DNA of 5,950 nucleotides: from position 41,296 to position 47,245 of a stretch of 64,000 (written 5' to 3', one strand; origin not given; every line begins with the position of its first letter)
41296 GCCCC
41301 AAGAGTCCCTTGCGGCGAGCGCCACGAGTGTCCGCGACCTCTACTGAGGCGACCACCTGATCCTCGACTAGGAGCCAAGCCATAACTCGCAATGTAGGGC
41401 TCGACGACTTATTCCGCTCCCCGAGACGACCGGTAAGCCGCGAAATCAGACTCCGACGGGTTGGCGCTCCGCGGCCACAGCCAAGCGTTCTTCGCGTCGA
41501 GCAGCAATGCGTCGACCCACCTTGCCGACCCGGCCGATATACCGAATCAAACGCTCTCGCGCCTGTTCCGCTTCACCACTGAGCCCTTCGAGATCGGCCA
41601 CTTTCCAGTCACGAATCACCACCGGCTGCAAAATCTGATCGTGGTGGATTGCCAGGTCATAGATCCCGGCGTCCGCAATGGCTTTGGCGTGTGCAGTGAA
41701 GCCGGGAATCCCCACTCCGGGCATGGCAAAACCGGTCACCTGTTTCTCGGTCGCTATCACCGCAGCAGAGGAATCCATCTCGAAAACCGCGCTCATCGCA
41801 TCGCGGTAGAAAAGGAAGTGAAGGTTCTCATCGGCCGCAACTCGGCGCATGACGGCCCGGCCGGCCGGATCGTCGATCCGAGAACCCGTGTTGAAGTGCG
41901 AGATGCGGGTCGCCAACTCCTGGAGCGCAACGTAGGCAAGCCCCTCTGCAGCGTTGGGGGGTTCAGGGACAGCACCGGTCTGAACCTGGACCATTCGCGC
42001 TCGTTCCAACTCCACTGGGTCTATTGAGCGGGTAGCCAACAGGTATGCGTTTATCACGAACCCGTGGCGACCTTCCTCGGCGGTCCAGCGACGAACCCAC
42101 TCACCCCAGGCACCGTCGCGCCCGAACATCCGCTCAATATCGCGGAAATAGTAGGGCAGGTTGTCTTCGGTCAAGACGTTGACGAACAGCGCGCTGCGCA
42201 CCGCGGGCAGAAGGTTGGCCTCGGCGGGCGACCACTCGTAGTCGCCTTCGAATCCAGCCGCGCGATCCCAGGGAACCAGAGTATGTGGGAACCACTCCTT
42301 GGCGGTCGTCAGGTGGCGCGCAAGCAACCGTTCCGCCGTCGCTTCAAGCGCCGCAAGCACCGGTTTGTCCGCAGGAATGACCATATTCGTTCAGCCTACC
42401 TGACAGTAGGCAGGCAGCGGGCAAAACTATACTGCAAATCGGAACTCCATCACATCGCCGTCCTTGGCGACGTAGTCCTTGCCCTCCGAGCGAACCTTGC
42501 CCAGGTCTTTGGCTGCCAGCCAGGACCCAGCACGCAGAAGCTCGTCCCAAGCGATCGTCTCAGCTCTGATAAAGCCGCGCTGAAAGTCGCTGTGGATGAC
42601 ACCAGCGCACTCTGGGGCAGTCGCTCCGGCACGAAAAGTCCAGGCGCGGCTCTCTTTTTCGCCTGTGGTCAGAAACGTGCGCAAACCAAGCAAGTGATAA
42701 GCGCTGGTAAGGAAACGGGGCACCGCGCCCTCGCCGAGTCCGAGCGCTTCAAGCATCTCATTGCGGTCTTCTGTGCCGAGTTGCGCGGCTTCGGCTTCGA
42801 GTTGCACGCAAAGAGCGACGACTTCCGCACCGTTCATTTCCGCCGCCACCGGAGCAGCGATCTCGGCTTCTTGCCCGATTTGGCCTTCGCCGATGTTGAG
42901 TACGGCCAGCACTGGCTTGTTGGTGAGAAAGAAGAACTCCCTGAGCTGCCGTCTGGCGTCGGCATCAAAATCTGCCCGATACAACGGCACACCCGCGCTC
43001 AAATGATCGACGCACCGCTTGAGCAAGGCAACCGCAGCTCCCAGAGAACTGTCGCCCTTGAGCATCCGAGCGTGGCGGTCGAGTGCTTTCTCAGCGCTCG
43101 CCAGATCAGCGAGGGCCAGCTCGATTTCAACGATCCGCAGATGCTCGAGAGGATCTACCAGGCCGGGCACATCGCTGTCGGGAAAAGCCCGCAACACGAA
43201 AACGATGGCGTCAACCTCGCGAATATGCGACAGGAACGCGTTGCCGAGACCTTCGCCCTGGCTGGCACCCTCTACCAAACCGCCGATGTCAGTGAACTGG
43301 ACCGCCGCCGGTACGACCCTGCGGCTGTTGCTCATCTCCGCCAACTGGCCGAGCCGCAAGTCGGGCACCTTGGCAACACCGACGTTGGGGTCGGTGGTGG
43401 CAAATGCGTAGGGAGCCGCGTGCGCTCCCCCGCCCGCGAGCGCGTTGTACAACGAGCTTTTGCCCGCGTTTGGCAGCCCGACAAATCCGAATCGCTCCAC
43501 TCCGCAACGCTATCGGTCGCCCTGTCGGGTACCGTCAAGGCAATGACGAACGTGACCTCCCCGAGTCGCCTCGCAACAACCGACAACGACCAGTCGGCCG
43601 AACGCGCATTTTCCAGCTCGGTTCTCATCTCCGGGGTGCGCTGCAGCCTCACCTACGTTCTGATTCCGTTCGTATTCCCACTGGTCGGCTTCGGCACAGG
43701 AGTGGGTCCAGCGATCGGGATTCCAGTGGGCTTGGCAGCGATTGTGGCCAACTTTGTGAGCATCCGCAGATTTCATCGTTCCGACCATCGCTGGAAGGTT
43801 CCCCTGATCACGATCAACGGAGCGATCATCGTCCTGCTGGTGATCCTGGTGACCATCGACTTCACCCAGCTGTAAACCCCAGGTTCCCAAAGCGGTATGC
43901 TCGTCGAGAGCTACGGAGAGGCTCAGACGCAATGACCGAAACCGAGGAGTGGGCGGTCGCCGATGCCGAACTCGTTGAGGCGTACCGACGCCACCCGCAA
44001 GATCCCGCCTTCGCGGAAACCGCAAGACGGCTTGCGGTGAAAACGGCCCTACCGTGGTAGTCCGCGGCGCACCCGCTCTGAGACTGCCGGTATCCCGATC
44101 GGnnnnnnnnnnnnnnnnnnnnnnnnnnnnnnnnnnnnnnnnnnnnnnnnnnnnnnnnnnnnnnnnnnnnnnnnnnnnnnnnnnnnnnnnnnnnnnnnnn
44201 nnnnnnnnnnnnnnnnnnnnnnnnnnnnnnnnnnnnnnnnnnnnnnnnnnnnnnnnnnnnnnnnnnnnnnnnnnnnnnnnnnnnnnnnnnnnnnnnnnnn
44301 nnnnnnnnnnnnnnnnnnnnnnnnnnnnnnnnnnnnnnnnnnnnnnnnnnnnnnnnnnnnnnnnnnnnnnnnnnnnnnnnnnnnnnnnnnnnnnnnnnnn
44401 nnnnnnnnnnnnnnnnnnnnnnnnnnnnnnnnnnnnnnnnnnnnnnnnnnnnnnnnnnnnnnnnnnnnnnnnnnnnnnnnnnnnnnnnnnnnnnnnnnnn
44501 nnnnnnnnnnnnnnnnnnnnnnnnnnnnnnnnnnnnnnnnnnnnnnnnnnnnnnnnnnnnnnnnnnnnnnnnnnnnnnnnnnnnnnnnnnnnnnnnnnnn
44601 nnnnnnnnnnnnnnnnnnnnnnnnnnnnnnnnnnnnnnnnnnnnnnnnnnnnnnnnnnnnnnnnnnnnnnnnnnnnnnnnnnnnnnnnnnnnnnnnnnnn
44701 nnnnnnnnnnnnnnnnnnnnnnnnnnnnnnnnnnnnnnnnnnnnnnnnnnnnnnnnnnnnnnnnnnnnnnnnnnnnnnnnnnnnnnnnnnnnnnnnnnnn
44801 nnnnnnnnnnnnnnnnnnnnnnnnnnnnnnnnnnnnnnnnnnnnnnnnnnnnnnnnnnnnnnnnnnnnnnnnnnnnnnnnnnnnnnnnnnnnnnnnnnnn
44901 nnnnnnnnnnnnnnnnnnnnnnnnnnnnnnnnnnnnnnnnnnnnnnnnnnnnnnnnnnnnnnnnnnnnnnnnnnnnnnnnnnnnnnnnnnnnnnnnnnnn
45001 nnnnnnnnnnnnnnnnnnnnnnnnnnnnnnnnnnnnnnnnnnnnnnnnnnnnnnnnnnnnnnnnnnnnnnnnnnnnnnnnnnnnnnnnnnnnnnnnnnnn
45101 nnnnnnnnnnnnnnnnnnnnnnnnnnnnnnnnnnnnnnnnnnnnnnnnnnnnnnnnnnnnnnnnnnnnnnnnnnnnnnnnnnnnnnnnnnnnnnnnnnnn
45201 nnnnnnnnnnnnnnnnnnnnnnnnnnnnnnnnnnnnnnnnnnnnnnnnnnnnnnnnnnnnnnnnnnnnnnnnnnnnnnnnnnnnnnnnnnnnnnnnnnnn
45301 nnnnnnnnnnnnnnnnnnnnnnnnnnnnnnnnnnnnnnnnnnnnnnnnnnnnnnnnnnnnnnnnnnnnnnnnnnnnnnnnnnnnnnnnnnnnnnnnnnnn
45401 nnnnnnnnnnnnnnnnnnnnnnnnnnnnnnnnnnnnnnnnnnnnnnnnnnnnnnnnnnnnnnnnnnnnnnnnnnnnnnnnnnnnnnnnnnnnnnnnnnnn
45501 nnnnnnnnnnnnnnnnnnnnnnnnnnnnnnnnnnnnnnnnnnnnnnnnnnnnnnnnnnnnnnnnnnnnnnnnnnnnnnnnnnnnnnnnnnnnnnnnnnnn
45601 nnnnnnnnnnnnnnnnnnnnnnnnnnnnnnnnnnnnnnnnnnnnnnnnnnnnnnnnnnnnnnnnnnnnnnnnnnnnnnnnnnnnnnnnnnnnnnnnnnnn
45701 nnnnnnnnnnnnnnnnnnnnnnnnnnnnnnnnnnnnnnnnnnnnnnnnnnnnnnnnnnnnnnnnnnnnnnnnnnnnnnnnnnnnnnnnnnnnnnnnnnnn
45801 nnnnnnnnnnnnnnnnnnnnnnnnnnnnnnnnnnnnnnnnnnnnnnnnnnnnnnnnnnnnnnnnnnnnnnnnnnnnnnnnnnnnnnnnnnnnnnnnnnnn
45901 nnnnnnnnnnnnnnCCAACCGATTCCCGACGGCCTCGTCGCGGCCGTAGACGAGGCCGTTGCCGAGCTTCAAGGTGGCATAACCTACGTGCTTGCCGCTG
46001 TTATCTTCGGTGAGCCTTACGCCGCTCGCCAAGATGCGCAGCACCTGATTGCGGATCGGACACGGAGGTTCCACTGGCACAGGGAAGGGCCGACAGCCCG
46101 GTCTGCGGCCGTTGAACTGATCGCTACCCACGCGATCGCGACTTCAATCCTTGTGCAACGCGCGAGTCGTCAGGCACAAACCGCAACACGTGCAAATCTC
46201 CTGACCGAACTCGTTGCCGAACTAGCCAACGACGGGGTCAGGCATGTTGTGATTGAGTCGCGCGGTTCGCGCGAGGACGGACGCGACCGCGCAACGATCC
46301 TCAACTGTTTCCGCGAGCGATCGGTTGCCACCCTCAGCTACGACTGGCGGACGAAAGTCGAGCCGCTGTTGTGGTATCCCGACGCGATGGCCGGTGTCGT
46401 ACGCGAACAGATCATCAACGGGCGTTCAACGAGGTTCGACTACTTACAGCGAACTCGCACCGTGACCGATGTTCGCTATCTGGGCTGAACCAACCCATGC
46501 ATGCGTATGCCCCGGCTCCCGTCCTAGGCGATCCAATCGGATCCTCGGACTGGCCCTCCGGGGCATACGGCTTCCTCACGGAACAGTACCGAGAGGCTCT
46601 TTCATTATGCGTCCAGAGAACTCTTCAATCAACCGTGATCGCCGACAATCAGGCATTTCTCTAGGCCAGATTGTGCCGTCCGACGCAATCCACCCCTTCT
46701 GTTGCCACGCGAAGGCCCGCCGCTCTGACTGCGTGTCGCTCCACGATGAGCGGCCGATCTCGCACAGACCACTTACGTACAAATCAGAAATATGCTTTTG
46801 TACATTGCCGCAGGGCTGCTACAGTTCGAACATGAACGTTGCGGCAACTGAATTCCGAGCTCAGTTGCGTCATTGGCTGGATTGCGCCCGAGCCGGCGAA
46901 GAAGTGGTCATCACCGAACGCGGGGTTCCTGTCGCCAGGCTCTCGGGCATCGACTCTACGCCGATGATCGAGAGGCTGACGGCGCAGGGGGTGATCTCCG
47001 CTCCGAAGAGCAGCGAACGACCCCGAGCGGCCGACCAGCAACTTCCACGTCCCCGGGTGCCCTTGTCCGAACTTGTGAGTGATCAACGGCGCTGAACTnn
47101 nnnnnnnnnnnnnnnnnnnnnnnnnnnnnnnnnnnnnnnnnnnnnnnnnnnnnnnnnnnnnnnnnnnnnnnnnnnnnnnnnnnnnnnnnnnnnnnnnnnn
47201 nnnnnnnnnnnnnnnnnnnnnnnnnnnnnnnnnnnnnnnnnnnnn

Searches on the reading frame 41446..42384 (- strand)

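Call 43: search_protein_families(library=pfam, proteins=[window:41446-42384:-], max_evalue=0.01)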
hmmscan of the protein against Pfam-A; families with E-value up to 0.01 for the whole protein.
window:41446-42384:- (312 aa): 1 family
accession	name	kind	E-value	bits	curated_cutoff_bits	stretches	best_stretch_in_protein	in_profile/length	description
PF03405.20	FA_desaturase_2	-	1.8e-61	208.2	22.7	1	9-298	5-312/325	Fatty acid desaturase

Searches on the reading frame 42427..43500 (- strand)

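Call 43: search_protein_families(library=pfam, proteins=[window:42427-43500:-], max_evalue=0.01)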
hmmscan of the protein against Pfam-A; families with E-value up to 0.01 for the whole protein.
window:42427-43500:- (357 aa): 3 families
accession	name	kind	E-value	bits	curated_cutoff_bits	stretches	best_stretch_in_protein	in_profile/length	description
PF06071.19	YchF-GTPase_C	-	9.5e-34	115.8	27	1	273-355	1-83/84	Protein of unknown function (DUF933)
PF01926.29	MMR_HSR1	-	9.9e-19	68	21.9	1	4-105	2-85/113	50S ribosome-binding GTPase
PF02421.24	FeoB_N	-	0.00097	19.1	27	1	5-44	4-43/156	Ferrous iron transport protein B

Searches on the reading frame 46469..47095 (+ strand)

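Call 5: search_protein_families(library=pfam, proteins=[window:46469-47095:+], max_evalue=0.1)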
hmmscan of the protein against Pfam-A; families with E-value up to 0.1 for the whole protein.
window:46469-47095:+ (208 aa): 1 family
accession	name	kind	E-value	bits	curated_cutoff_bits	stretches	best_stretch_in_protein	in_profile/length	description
PF02604.26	PhdYeFM_antitox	-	1.1e-06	28.7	29.8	1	124-169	4-50/74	Antitoxin Phd_YefM, type II toxin-antitoxin system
